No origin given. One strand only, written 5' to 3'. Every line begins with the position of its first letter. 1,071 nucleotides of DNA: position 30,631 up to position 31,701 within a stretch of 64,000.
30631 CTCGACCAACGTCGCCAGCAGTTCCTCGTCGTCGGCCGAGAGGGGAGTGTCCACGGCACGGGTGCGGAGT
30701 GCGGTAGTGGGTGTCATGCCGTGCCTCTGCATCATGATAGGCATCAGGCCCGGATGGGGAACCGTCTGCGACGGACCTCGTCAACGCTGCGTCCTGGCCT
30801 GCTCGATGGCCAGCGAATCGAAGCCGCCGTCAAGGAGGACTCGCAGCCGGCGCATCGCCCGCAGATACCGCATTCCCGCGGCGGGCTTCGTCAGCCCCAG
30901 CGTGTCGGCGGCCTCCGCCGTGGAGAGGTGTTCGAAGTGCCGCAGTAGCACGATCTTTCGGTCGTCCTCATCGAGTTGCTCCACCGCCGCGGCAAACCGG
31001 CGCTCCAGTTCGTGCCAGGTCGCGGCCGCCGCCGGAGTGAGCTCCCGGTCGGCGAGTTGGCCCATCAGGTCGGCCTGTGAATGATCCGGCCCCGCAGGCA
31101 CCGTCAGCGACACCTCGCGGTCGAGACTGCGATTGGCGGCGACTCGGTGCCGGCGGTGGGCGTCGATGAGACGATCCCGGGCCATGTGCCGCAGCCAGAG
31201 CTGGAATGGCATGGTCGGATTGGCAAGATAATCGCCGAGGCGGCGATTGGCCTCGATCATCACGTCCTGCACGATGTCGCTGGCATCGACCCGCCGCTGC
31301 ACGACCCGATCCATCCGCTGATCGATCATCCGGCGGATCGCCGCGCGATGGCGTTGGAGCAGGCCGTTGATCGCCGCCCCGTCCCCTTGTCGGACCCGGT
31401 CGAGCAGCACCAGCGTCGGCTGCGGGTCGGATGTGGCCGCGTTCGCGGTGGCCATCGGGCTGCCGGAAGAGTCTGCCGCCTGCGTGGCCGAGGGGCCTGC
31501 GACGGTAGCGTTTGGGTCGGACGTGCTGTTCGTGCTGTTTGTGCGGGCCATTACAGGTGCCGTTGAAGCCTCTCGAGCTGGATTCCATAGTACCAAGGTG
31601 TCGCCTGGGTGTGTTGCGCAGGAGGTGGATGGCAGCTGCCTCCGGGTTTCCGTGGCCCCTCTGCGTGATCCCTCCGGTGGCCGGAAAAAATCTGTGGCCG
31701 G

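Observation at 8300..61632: Interspersed two-type palindromic repeat family (BIME/REP-like) at 11 intergenic loci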

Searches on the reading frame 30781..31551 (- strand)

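Call 50: search_protein_families(library=pfam, proteins=[window:30781-31551:-], max_evalue=0.0001)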
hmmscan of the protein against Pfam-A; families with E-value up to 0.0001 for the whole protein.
window:30781-31551:- (256 aa): 4 families
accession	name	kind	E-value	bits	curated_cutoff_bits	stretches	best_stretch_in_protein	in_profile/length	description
PF08281.18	Sigma70_r4_2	-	5.2e-11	42.5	25.7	1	185-236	3-54/54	Sigma-70, region 4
PF04542.20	Sigma70_r2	-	2.6e-07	30.8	24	1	78-136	11-69/71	Sigma-70 region 2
PF04545.22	Sigma70_r4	-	5.8e-07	29.4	24.1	1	190-237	2-49/50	Sigma-70, region 4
PF07638.17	Sigma70_ECF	-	4.7e-06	27.1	21.1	1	49-225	7-168/185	ECF sigma factor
